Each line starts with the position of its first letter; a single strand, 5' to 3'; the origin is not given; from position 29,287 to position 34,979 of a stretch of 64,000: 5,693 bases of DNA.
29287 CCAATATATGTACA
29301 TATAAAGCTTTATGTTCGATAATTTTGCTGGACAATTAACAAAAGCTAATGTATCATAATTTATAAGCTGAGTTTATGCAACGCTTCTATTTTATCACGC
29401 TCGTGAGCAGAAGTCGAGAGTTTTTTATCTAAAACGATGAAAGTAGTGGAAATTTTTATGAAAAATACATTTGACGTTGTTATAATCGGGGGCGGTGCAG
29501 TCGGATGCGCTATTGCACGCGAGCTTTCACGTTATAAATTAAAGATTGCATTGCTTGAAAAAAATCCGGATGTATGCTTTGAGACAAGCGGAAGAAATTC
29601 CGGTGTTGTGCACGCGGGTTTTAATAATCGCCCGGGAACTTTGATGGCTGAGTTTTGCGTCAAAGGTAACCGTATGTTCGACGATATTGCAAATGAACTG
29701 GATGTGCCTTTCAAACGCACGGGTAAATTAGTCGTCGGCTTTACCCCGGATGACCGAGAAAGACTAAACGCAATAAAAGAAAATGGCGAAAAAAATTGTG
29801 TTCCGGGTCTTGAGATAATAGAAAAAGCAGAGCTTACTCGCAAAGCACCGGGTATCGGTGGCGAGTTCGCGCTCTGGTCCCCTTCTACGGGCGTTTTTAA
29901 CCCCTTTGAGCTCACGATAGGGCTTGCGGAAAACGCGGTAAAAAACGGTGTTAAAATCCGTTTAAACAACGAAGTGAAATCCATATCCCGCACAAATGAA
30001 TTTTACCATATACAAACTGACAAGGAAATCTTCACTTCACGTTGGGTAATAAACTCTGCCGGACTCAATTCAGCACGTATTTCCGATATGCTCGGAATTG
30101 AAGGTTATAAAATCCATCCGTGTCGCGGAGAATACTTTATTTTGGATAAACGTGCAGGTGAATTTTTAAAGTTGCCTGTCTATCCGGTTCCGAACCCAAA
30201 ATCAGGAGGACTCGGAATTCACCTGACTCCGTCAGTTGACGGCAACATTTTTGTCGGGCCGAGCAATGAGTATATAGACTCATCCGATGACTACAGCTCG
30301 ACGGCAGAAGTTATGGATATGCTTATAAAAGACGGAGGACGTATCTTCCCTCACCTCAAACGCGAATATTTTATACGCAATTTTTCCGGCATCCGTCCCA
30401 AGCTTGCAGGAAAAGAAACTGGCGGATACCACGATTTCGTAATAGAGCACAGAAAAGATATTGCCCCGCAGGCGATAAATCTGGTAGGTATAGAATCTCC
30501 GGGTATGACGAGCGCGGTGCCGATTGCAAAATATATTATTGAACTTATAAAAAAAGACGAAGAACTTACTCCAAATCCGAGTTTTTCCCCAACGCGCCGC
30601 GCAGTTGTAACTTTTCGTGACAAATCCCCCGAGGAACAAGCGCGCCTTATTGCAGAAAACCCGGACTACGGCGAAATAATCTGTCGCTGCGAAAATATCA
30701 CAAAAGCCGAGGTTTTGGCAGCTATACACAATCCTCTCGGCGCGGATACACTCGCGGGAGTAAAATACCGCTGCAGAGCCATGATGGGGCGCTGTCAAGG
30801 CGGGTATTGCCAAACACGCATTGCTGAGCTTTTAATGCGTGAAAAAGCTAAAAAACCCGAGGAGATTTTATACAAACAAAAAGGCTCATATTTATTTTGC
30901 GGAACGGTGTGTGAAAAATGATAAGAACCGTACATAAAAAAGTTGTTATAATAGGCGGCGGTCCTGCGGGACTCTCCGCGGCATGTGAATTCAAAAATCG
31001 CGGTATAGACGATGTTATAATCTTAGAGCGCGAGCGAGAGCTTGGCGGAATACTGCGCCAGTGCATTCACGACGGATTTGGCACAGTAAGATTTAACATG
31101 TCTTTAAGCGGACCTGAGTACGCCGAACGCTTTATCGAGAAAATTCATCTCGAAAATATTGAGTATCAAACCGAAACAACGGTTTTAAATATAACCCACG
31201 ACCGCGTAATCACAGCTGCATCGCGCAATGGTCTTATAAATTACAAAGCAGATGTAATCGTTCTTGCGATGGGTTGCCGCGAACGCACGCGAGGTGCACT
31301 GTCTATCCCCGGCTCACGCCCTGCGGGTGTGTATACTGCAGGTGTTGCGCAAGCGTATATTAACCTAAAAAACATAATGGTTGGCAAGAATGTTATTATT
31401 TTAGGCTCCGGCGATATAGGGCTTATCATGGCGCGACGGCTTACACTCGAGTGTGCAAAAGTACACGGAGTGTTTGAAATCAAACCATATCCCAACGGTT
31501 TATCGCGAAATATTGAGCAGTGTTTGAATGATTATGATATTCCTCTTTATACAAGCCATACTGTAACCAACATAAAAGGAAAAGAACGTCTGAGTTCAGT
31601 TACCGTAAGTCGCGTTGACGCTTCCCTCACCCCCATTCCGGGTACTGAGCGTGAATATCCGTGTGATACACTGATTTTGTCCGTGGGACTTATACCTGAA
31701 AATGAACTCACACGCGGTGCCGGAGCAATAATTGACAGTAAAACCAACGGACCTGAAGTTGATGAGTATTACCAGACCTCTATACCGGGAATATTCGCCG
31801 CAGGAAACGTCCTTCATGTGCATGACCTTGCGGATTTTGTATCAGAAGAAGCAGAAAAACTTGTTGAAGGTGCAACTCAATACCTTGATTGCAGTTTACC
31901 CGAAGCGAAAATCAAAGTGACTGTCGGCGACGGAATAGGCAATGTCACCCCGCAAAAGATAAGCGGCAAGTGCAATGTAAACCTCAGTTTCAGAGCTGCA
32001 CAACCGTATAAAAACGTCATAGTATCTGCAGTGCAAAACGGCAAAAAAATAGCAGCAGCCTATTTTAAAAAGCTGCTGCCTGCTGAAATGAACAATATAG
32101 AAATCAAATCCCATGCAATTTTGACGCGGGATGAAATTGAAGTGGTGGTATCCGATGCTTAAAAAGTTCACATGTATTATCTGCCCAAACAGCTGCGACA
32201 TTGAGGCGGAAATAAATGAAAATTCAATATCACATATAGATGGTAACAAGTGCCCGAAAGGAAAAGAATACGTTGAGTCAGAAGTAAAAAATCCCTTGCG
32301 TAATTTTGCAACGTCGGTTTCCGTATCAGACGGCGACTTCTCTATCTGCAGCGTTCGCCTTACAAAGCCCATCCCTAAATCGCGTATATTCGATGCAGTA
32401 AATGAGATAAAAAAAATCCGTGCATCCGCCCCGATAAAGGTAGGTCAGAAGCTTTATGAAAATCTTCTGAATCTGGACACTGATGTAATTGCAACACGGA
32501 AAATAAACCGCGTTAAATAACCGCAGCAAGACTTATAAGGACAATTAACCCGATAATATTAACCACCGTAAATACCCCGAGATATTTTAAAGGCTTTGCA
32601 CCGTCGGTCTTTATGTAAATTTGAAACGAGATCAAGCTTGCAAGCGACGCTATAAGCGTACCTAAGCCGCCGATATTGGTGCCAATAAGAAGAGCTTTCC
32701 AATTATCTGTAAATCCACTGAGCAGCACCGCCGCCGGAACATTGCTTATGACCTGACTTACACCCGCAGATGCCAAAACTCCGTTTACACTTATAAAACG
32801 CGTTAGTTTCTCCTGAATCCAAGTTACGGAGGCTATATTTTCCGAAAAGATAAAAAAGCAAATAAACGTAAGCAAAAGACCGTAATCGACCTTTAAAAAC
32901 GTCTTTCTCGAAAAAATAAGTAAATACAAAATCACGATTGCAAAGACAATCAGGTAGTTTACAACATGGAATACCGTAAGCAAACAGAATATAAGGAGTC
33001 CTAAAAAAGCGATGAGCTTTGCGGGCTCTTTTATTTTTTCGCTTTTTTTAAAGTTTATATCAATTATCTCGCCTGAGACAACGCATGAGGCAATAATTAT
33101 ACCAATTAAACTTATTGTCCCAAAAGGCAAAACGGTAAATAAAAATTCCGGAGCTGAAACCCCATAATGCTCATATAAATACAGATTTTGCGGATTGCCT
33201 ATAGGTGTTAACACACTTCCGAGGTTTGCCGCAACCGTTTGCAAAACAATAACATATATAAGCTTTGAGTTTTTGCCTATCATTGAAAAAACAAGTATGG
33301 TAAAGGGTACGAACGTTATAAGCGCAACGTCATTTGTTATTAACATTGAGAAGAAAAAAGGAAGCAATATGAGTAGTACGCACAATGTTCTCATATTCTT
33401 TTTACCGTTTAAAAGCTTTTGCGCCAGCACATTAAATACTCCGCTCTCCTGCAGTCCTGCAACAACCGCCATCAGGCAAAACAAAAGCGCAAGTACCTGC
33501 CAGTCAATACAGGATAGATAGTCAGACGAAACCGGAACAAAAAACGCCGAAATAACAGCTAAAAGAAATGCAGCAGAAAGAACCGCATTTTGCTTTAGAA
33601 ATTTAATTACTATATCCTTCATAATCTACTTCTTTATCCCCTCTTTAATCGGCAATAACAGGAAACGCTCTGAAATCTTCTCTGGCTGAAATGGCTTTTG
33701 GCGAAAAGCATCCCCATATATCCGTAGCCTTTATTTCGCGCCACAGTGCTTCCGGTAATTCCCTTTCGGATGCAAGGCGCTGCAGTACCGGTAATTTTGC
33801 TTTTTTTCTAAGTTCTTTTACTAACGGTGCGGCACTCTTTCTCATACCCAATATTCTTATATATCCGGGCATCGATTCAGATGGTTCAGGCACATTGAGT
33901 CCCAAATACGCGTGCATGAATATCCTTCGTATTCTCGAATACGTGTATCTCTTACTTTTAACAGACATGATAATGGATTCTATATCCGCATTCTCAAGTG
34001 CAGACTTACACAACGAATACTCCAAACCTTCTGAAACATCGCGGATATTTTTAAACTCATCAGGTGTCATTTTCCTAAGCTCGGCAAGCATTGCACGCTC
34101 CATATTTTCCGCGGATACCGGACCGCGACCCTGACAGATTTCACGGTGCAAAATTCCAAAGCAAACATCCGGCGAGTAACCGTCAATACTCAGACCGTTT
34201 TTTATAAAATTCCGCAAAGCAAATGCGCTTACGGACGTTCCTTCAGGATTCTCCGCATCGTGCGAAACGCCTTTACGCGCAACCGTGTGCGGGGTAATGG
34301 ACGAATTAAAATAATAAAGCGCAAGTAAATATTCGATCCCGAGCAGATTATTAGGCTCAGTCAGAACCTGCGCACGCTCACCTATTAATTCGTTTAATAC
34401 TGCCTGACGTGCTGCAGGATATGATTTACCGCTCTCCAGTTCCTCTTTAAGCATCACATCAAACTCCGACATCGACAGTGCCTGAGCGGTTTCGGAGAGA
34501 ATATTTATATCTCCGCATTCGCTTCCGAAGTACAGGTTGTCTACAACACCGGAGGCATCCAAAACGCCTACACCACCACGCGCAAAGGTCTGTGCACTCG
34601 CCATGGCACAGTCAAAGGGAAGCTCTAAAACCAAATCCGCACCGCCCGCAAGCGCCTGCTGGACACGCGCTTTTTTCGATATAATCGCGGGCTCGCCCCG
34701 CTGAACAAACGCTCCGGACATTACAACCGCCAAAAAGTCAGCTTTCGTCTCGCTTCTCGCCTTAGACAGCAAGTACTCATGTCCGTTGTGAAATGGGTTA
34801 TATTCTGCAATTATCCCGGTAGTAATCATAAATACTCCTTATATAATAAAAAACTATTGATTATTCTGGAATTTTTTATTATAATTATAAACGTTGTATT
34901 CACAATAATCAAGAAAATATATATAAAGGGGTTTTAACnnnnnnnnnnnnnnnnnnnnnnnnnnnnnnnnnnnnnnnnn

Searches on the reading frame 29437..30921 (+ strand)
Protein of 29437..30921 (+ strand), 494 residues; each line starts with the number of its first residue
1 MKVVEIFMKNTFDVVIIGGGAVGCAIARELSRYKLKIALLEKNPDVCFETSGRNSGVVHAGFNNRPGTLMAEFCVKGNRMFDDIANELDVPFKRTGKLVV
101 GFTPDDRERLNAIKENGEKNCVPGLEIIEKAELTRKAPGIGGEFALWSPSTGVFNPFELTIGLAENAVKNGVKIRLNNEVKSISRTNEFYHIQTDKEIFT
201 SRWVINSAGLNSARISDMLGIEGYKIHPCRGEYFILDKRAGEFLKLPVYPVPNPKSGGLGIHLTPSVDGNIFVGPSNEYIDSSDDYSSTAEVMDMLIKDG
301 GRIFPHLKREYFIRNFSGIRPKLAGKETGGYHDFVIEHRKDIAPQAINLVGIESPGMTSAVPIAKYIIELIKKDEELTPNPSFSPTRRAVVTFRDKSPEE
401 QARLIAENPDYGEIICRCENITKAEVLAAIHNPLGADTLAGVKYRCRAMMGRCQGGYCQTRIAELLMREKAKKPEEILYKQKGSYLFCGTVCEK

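Call 27: search_protein_families(library=pfam, proteins=[window:29437-30921:+], max_evalue=0.00001)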
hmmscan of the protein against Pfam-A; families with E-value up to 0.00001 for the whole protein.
window:29437-30921:+ (494 aa): 8 families
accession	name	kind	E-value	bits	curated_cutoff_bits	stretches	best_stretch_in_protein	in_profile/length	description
PF01266.30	DAO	-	1.6e-67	228.9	27.9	1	13-370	1-353/353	FAD dependent oxidoreductase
PF04324.20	Fer2_BFD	-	1.1e-09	38.9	26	1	414-466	1-48/50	BFD-like [2Fe-2S] binding domain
PF13738.12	Pyr_redox_3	-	1.5e-08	34.7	30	0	167-225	91-150/305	Pyridine nucleotide-disulphide oxidoreductase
PF07992.20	Pyr_redox_2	-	2.6e-07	30.8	26.1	0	12-48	1-37/291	Pyridine nucleotide-disulphide oxidoreductase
PF05834.18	Lycopene_cycl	-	1.9e-06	27.7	23.4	0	13-48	1-38/380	Lycopene cyclase protein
PF00070.33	Pyr_redox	-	2.7e-06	28.2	22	0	14-47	2-35/82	Pyridine nucleotide-disulphide oxidoreductase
PF03486.20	HI0933_like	-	4.4e-06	26.8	50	0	13-46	2-35/244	HI0933-like protein Rossmann domain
PF13450.12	NAD_binding_8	-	5.9e-06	26.9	21.9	0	16-50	1-35/68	NAD(P)-binding Rossmann-like domain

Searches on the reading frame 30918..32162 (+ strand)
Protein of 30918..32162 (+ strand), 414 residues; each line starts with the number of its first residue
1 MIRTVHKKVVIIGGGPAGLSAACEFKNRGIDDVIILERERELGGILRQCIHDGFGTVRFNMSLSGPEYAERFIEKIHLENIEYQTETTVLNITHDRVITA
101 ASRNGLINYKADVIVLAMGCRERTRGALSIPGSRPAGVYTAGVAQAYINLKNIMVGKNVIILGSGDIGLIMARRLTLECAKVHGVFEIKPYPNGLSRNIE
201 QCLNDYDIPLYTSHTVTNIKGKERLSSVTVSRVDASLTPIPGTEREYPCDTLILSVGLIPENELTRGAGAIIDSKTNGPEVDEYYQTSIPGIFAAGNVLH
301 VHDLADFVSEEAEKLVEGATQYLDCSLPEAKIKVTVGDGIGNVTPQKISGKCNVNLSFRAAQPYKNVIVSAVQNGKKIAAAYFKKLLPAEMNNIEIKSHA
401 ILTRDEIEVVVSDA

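Call 27: search_protein_families(library=pfam, proteins=[window:30918-32162:+], max_evalue=0.00001)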
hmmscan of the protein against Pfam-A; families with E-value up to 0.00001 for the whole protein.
window:30918-32162:+ (414 aa): 9 families
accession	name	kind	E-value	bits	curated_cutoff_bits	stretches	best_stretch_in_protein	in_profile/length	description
PF07992.20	Pyr_redox_2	-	3.5e-33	115.7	26.1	1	7-300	1-279/291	Pyridine nucleotide-disulphide oxidoreductase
PF13738.12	Pyr_redox_3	-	4.6e-12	46.2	30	1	10-42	1-32/305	Pyridine nucleotide-disulphide oxidoreductase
PF00070.33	Pyr_redox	-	9e-12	45.8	22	0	8-43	1-35/82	Pyridine nucleotide-disulphide oxidoreductase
PF00890.30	FAD_binding_2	-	6.8e-11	42.4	20.4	0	9-44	2-36/414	FAD binding domain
PF13450.12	NAD_binding_8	-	1.7e-08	35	21.9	1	11-53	1-42/68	NAD(P)-binding Rossmann-like domain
PF03486.20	HI0933_like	-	5e-07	29.9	50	0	8-44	2-37/244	HI0933-like protein Rossmann domain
PF01266.30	DAO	-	1.4e-06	28.5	27.9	0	8-43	1-35/353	FAD dependent oxidoreductase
PF01946.23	Thi4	-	5.3e-06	26.3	26.2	0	3-44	14-55/235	Thi4 family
PF01494.25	FAD_binding_3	-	6e-06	26.1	22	0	8-40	3-34/349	FAD binding domain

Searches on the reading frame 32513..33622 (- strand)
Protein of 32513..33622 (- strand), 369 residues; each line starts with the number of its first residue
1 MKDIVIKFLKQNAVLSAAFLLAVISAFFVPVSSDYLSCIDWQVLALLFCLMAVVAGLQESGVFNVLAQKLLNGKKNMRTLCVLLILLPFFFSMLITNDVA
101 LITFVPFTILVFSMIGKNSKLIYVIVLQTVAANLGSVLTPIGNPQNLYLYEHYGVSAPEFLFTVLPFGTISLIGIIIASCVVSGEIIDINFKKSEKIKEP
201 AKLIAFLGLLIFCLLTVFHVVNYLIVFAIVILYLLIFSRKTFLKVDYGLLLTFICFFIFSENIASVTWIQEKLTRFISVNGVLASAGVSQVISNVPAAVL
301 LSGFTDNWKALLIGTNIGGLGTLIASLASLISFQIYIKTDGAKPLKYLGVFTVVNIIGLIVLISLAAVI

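Call 40: search_protein_families(library=pfam, proteins=[window:32513-33622:-], max_evalue=0.00001)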
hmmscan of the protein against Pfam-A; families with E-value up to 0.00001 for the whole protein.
window:32513-33622:- (369 aa): 1 family
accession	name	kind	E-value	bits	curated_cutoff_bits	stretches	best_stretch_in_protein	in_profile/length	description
PF03600.22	CitMHS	-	1.1e-31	110.6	31.9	1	17-301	14-310/336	Citrate transporter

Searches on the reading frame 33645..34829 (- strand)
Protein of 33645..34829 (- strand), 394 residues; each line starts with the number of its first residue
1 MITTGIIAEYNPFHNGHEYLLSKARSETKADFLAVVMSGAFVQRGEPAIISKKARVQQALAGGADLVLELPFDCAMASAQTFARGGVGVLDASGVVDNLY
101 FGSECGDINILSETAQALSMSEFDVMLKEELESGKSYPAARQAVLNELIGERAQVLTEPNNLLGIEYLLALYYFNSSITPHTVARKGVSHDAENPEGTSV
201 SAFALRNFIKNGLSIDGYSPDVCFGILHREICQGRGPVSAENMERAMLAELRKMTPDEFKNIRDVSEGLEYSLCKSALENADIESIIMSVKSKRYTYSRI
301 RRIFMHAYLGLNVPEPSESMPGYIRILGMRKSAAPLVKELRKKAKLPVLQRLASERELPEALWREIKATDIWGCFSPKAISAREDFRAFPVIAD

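Call 40: search_protein_families(library=pfam, proteins=[window:33645-34829:-], max_evalue=0.00001)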
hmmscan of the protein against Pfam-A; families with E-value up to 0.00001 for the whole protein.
window:33645-34829:- (394 aa): 1 family
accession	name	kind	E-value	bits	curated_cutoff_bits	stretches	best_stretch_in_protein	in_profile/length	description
PF05636.17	HIGH_NTase1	-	1.6e-114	383.8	27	1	1-381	1-395/402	HIGH Nucleotidyl Transferase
